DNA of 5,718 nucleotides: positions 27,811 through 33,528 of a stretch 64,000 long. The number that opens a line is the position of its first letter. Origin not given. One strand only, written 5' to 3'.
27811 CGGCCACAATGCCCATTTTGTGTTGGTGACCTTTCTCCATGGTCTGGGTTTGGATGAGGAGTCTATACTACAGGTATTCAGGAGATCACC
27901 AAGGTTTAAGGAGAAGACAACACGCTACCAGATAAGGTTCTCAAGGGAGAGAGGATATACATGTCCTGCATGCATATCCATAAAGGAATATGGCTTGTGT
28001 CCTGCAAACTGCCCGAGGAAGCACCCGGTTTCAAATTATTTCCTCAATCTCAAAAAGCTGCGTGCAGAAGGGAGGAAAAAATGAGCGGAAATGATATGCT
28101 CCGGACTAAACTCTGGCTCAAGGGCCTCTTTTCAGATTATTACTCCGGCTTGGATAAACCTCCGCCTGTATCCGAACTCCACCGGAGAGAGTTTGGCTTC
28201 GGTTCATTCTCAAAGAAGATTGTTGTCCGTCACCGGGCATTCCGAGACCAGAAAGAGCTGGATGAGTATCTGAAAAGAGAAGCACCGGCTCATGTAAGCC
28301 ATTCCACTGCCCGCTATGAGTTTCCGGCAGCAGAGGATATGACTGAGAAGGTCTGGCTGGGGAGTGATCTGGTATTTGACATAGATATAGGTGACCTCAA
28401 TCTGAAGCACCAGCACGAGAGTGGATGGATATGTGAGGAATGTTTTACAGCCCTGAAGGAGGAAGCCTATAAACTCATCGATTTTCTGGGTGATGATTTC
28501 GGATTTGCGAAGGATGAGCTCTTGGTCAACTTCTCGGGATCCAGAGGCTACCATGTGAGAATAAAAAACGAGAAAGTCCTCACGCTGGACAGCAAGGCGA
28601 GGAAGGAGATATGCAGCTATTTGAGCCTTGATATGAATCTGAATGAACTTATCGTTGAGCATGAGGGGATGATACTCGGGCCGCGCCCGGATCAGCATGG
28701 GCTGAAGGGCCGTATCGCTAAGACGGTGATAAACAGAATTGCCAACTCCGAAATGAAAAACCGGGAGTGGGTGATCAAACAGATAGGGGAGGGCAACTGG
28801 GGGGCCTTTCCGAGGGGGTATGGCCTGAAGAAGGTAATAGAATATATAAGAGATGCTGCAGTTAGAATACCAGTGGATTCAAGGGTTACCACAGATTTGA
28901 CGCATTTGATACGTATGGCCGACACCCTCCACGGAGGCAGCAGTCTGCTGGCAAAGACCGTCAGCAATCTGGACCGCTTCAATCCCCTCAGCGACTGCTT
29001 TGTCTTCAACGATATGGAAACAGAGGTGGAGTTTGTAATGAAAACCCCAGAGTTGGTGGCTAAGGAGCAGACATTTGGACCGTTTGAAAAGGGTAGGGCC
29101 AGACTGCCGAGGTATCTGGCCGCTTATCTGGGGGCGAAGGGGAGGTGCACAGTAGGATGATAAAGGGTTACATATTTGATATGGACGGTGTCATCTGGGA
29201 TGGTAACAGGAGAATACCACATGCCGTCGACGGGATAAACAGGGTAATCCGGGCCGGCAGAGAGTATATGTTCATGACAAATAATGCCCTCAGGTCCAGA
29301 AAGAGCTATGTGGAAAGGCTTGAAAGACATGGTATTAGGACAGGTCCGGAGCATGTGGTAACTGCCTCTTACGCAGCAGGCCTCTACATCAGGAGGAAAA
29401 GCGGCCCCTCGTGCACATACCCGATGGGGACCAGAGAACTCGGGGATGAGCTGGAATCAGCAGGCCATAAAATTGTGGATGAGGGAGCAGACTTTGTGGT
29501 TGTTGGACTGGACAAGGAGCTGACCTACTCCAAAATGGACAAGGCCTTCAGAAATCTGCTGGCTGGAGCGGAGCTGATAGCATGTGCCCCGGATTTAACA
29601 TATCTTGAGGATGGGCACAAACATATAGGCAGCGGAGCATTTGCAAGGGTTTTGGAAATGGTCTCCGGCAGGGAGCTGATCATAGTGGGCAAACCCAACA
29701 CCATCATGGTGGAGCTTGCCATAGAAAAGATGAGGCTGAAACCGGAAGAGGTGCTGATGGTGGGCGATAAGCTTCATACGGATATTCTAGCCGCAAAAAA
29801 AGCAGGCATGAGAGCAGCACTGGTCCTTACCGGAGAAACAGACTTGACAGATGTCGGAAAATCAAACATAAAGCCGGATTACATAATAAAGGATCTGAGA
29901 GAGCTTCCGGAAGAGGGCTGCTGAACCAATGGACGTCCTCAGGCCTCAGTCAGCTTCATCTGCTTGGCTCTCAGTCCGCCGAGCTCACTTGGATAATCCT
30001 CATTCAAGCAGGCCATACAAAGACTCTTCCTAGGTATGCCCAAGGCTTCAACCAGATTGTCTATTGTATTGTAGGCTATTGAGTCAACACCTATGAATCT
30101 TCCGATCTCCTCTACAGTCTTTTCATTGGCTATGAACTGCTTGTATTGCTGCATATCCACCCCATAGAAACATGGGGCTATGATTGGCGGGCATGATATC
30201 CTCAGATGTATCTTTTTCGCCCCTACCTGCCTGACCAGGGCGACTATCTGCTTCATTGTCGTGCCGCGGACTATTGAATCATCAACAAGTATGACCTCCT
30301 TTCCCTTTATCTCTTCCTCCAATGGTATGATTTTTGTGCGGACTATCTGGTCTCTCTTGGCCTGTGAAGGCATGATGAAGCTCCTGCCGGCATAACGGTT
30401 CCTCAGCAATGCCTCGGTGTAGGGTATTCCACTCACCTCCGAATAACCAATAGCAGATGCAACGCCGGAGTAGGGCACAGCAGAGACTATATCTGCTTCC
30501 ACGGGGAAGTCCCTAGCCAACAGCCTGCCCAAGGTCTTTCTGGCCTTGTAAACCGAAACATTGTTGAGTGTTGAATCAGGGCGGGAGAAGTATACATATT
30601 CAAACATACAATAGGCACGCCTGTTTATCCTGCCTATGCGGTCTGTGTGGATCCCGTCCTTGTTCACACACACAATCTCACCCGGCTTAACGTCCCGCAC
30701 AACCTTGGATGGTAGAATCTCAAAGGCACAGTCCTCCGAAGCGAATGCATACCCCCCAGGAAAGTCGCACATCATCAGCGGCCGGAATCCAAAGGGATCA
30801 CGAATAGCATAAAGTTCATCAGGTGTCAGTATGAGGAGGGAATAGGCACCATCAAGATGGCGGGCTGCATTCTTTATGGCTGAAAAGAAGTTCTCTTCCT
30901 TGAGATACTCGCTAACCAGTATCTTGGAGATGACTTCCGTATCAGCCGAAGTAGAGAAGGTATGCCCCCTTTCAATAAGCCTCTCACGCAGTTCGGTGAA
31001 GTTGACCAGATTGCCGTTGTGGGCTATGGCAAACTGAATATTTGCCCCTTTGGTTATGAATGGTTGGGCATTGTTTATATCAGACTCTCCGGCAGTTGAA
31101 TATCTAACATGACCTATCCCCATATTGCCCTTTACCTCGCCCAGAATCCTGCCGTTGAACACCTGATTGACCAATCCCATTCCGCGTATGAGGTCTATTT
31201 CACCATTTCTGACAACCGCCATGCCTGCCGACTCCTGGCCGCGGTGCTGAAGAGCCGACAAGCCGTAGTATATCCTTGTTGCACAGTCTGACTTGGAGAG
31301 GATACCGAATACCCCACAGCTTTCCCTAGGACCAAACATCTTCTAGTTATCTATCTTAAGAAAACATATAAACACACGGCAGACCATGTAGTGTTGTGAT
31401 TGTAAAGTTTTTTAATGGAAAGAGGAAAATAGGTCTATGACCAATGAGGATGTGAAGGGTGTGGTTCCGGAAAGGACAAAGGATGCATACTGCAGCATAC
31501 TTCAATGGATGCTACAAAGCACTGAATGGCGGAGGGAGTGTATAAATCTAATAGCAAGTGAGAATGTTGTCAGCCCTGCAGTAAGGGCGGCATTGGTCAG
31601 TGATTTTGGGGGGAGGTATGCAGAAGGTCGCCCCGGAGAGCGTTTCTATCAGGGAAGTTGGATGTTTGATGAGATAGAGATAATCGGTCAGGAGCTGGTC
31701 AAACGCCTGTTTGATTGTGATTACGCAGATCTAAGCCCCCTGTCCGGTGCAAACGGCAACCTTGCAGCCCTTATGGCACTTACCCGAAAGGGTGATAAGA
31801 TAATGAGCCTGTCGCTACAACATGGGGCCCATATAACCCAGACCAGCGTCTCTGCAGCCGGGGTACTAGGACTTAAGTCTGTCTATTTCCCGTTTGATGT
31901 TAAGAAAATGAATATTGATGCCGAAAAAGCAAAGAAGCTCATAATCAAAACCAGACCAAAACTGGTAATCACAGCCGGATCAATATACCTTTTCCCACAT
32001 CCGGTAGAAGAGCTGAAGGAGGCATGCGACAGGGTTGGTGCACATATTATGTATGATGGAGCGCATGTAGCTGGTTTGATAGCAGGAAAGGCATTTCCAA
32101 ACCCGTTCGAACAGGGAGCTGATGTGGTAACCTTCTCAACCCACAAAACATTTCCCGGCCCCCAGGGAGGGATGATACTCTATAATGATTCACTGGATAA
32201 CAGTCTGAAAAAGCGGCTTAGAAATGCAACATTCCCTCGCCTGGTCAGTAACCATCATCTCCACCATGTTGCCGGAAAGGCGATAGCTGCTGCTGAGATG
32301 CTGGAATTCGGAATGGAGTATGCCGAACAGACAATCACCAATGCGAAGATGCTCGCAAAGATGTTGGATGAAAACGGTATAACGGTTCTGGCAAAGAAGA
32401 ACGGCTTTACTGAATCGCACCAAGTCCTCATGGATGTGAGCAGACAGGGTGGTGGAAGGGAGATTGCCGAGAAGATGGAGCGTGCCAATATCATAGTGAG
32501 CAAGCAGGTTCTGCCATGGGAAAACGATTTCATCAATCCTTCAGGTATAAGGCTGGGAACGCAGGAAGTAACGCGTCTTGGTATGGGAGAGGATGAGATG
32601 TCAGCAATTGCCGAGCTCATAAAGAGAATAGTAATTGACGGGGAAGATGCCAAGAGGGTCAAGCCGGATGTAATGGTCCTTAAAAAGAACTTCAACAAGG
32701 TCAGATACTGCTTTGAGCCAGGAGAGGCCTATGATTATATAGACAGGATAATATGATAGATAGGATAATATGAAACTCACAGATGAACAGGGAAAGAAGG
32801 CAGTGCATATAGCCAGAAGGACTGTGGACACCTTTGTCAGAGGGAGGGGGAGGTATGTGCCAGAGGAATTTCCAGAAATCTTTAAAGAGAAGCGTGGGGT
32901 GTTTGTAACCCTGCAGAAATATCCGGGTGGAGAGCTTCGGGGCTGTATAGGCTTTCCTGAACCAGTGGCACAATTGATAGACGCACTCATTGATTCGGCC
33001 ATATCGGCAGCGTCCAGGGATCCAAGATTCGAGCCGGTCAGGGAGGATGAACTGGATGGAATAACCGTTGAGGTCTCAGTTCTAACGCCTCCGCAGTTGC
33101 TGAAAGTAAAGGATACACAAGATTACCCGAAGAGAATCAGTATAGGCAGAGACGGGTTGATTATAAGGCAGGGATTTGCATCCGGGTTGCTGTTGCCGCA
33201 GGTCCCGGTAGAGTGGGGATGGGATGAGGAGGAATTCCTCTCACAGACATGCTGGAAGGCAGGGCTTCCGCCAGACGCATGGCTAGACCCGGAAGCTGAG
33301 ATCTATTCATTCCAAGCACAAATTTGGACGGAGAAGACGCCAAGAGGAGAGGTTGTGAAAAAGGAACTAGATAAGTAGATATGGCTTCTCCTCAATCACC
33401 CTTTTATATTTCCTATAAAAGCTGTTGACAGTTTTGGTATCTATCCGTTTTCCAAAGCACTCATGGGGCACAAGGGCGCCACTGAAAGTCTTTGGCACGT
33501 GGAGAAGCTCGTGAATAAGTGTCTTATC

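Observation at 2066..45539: Candidate effector repertoire: dispersed orphans with polybasic leaders and protein-modifying enzyme folds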

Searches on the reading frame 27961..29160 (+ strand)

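Call 62: search_protein_families(library=pfam, proteins=[window:27961-29160:+], max_evalue=0.001)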
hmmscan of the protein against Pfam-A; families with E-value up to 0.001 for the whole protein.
window:27961-29160:+ (399 aa): 1 family
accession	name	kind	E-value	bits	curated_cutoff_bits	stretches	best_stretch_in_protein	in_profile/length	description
PF01896.25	DNA_primase_S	-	2.8e-17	64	26.8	1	139-331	1-158/163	DNA primase small subunit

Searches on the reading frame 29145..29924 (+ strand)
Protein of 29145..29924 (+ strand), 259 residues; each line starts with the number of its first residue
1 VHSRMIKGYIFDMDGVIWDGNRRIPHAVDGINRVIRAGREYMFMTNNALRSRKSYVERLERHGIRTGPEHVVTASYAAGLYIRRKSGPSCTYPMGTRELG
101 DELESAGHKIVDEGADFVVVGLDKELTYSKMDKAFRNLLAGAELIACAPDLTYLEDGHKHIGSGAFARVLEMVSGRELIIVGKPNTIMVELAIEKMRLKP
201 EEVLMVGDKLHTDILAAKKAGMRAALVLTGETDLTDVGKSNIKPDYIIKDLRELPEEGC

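Call 63: search_protein_families(library=pfam, proteins=[window:29145-29924:+], max_evalue=0.001)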
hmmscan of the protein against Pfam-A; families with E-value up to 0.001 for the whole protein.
window:29145-29924:+ (259 aa): 5 families
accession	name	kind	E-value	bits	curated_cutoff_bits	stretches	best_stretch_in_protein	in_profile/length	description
PF13242.12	Hydrolase_like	-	3.9e-25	88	22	1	181-254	2-75/75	HAD-hyrolase-like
PF13344.12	Hydrolase_6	-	6.7e-23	81.1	27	1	10-108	2-100/101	Haloacid dehalogenase-like hydrolase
PF00702.32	Hydrolase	-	2.8e-20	73.9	26.4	1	6-221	1-191/191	haloacid dehalogenase-like hydrolase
PF13419.12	HAD_2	-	1.1e-12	48.9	23.8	1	169-227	121-178/178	Haloacid dehalogenase-like hydrolase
PF09419.16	PGP_phosphatase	-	0.00015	21.8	20.4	1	197-223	133-159/168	Mitochondrial PGP phosphatase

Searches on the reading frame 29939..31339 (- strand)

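Call 63: search_protein_families(library=pfam, proteins=[window:29939-31339:-], max_evalue=0.001)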
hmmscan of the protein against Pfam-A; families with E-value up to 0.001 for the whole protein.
window:29939-31339:- (466 aa): 4 families
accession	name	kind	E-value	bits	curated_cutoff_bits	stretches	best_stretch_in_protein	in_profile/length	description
PF13537.11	GATase_7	-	1.4e-21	77.2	25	1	87-206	9-121/123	Glutamine amidotransferase domain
PF13522.11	GATase_6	-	1.9e-19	70.4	27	1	69-202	8-130/130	Glutamine amidotransferase domain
PF00156.33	Pribosyltran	-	6e-09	35.8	26.3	1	278-381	26-122/158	Phosphoribosyl transferase domain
PF13230.11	GATase_4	-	1.2e-06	28.1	23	1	69-143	69-144/272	Glutamine amidotransferases class-II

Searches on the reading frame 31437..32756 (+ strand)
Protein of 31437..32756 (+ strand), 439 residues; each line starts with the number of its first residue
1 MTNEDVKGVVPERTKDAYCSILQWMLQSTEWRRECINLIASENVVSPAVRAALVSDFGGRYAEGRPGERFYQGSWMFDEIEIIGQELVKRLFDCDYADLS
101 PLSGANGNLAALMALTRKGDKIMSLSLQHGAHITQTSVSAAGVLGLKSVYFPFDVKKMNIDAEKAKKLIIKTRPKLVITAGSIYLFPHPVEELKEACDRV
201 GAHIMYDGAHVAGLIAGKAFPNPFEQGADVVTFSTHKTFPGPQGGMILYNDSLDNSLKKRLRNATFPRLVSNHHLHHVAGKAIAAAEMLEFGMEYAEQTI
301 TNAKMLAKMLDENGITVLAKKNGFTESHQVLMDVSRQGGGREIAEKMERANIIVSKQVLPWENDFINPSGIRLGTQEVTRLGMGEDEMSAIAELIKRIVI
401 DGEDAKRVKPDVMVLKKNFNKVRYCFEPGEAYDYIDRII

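Call 63: search_protein_families(library=pfam, proteins=[window:31437-32756:+], max_evalue=0.001)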
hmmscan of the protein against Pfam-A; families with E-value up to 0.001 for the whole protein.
window:31437-32756:+ (439 aa): 5 families
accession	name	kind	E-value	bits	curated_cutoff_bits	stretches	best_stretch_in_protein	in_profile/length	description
PF00464.25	SHMT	-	1.5e-77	261.3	27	1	22-395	9-399/399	Serine hydroxymethyltransferase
PF00155.27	Aminotran_1_2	-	5.2e-13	49.3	19.7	1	99-324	69-304/361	Aminotransferase class I and II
PF01212.27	Beta_elim_lyase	-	1.1e-10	41.7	27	1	86-355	39-273/288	Beta-eliminating lyase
PF01041.23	DegT_DnrJ_EryC1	-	1.2e-07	31.7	19.8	1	103-280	47-217/360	DegT/DnrJ/EryC1/StrS aminotransferase family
PF00266.25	Aminotran_5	-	3.2e-06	26.8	21.5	1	109-261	76-225/371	Aminotransferase class-V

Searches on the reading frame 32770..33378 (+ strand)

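Call 63: search_protein_families(library=pfam, proteins=[window:32770-33378:+], max_evalue=0.001)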
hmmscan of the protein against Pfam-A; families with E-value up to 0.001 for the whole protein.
window:32770-33378:+ (202 aa): 1 family
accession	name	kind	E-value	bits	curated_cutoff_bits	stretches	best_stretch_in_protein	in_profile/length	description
PF01871.22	AMMECR1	-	2.4e-56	190.3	25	1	12-186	1-168/168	AMMECR1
